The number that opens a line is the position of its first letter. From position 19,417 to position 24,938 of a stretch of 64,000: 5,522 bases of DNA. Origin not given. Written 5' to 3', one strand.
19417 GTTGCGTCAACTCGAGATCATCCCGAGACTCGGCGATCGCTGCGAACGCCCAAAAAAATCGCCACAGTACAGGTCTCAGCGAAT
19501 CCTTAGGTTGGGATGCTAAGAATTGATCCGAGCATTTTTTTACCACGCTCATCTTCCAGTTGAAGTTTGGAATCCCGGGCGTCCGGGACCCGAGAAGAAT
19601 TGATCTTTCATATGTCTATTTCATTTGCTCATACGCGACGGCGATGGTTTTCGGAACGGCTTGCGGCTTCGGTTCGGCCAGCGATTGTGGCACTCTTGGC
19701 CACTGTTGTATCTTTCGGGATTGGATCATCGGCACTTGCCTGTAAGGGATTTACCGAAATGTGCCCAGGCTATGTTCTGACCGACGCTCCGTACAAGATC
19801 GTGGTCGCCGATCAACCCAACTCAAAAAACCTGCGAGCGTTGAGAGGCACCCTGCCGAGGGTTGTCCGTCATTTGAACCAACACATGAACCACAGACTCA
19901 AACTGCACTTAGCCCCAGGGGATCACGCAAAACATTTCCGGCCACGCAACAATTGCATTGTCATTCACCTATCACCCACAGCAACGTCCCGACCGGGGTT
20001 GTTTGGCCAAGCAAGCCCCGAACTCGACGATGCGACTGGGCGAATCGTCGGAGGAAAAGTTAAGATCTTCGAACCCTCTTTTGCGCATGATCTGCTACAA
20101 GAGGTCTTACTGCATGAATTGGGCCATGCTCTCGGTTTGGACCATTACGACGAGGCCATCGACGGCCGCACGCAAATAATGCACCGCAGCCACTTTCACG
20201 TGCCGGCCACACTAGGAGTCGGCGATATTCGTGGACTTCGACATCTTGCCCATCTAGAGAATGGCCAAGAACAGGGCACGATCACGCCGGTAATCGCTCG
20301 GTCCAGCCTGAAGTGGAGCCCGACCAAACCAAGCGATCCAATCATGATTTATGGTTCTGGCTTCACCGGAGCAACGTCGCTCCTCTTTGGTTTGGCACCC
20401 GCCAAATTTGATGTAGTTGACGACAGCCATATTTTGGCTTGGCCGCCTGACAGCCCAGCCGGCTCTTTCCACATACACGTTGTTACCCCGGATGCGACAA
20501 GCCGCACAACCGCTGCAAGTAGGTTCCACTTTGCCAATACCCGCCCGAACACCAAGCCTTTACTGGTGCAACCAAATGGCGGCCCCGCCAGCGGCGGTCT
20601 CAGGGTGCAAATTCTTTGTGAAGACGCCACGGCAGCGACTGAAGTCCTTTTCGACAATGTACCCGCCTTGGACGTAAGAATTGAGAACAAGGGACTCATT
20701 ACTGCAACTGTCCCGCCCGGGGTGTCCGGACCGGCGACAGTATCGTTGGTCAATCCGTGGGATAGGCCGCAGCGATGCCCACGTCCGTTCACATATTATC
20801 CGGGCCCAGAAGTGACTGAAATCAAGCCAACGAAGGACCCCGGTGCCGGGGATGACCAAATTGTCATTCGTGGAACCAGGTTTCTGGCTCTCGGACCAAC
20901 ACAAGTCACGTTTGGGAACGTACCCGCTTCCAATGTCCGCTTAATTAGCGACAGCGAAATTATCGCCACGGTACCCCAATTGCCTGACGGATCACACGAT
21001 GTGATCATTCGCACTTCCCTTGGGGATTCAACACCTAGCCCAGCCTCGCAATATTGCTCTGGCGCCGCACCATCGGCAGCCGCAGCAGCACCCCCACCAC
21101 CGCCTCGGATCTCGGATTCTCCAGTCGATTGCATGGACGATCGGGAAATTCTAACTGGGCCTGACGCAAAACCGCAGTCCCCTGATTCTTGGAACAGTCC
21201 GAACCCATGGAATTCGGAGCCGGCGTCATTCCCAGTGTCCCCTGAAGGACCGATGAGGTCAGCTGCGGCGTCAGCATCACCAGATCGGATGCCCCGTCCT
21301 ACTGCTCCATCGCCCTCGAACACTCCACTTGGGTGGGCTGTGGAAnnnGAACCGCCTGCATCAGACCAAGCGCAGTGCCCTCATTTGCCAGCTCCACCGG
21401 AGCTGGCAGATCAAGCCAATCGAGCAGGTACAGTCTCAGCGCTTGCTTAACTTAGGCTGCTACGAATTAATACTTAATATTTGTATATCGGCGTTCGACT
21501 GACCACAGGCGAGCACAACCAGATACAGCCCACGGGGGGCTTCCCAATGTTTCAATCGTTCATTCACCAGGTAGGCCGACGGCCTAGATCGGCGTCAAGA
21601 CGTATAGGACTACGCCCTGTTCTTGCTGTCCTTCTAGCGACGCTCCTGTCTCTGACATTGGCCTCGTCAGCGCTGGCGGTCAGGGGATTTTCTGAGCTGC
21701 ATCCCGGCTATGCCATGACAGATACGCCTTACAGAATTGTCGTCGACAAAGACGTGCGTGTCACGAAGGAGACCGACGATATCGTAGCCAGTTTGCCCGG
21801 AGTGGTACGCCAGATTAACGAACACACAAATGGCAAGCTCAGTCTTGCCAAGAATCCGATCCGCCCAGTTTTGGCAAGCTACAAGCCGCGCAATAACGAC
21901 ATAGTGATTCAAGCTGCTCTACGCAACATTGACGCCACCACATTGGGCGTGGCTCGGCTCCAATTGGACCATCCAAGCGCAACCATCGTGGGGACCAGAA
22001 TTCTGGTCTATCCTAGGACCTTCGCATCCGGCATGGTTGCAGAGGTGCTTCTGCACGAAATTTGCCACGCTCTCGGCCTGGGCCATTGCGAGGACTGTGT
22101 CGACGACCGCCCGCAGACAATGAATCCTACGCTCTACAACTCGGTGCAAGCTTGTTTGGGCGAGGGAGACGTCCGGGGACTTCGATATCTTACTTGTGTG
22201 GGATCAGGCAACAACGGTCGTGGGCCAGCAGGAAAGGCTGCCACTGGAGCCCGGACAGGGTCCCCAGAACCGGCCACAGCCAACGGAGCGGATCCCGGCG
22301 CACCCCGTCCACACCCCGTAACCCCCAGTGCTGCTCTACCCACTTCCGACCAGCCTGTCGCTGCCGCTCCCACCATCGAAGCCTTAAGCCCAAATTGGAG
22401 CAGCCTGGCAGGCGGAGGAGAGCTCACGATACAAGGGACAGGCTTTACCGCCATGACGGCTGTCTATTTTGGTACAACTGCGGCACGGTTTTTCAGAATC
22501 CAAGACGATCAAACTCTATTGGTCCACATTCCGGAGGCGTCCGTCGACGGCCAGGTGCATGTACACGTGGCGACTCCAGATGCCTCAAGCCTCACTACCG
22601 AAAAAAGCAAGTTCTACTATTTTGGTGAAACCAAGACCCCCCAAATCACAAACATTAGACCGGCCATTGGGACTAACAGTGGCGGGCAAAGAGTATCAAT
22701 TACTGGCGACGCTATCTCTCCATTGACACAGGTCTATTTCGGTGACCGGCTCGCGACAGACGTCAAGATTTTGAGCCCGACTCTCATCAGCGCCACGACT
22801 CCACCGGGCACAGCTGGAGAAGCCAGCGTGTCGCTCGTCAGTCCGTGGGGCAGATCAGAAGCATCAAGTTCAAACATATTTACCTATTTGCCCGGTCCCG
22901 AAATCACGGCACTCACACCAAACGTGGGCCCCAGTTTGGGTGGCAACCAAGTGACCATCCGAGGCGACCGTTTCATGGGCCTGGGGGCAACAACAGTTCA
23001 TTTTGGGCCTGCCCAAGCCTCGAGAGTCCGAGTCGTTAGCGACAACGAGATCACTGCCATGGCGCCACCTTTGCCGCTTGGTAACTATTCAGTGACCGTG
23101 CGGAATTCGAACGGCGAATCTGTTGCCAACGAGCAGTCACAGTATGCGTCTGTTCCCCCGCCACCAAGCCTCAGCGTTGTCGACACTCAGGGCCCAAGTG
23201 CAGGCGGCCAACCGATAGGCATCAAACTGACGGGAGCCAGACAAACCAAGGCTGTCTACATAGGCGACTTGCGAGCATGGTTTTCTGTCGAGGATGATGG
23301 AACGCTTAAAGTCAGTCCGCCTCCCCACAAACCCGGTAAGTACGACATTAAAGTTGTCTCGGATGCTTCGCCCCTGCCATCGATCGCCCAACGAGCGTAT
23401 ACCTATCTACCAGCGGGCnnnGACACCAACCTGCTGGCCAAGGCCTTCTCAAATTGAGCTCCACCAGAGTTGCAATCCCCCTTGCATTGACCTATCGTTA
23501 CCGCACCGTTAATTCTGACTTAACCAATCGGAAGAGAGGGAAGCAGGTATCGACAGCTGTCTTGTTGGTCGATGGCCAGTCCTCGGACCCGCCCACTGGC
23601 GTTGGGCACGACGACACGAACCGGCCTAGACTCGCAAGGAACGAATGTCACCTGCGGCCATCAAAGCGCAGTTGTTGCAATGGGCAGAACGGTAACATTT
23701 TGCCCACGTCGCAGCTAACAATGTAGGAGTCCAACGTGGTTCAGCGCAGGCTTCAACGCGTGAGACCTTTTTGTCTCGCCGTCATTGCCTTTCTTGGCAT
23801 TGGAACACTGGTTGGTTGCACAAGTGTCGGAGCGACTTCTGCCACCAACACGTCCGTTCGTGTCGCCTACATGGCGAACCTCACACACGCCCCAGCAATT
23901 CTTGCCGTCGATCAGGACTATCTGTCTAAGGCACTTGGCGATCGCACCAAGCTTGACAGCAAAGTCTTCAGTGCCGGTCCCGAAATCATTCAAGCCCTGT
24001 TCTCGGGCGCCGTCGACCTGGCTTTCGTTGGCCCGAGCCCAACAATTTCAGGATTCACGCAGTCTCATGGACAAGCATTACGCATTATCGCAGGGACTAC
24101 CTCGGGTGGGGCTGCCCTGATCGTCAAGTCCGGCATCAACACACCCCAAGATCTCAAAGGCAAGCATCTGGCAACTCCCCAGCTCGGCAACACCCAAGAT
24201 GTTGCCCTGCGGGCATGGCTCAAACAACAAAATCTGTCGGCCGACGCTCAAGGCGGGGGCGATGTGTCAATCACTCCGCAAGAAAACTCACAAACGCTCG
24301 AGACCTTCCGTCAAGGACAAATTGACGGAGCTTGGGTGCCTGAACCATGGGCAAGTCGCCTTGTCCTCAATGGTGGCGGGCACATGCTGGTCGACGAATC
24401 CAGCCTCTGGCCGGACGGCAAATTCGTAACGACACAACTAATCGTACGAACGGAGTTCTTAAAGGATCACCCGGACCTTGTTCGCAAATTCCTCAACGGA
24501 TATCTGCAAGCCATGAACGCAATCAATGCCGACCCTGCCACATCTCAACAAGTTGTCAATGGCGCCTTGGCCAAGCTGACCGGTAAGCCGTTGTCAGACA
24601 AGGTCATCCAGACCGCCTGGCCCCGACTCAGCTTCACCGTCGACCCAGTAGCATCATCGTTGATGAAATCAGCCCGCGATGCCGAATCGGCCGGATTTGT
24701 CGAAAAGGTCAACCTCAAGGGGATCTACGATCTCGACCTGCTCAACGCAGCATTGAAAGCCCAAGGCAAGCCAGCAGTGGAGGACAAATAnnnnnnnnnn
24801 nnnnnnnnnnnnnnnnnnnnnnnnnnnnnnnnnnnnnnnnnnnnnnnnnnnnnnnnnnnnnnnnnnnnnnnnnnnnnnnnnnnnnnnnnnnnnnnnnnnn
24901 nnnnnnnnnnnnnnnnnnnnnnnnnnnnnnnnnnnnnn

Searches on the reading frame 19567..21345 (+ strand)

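Call 22: search_protein_families(library=pfam, proteins=[window:19567-21345:+], max_evalue=0.001)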
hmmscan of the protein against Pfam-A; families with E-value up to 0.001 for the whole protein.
window:19567-21345:+ (593 aa): 2 families
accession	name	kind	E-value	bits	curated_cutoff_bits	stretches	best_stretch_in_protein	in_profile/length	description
PF01833.30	TIG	-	4.3e-23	81.5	20.9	2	414-489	1-75/84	IPT/TIG domain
PF20144.5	TIG_SUH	-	0.00045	20.8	24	0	347-384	18-54/94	TIG domain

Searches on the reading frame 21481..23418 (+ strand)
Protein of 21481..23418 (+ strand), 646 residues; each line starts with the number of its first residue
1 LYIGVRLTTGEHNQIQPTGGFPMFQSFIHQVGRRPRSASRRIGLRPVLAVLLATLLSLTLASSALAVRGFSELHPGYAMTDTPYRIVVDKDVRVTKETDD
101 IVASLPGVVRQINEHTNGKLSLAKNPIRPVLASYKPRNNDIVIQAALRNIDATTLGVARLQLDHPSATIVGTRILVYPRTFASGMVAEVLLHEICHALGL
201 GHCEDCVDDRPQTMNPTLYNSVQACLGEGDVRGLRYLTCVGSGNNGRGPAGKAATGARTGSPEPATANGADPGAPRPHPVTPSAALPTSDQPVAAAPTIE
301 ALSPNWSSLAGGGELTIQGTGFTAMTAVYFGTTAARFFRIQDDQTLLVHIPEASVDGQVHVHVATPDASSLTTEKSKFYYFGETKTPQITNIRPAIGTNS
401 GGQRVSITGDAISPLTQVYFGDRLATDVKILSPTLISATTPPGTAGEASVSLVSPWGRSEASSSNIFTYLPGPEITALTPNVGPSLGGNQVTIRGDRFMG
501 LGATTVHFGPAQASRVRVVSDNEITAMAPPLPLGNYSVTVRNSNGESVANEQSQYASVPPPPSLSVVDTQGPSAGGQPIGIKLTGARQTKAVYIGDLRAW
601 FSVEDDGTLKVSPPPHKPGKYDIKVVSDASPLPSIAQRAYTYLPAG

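Call 22: search_protein_families(library=pfam, proteins=[window:21481-23418:+], max_evalue=0.001)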
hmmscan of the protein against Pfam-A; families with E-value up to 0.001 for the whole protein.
window:21481-23418:+ (646 aa): 2 families
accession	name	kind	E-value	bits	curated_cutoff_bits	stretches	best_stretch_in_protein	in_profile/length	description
PF01833.30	TIG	-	3.3e-42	142.8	20.9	3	473-555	1-84/84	IPT/TIG domain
PF20144.5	TIG_SUH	-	1.4e-07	32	24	0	402-447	15-59/94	TIG domain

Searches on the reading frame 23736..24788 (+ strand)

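Call 22: search_protein_families(library=pfam, proteins=[window:23736-24788:+], max_evalue=0.001)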
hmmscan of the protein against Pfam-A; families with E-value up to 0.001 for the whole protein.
window:23736-24788:+ (351 aa): 4 families
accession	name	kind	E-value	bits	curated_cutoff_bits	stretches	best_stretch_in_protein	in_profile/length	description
PF13379.11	NMT1_2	-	2.2e-36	126.4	24.7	1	37-274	4-248/252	NMT1-like family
PF09084.16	NMT1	-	4.1e-16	60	20.5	1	81-269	31-215/216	NMT1/THI5 like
PF12974.12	Phosphonate-bd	-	2e-09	37.6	27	1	61-251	21-199/242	ABC transporter, phosphonate, periplasmic substrate-binding protein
PF04069.17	OpuAC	-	5.2e-06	26.7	21.2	1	40-269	2-242/257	Substrate binding domain of ABC-type glycine betaine transport system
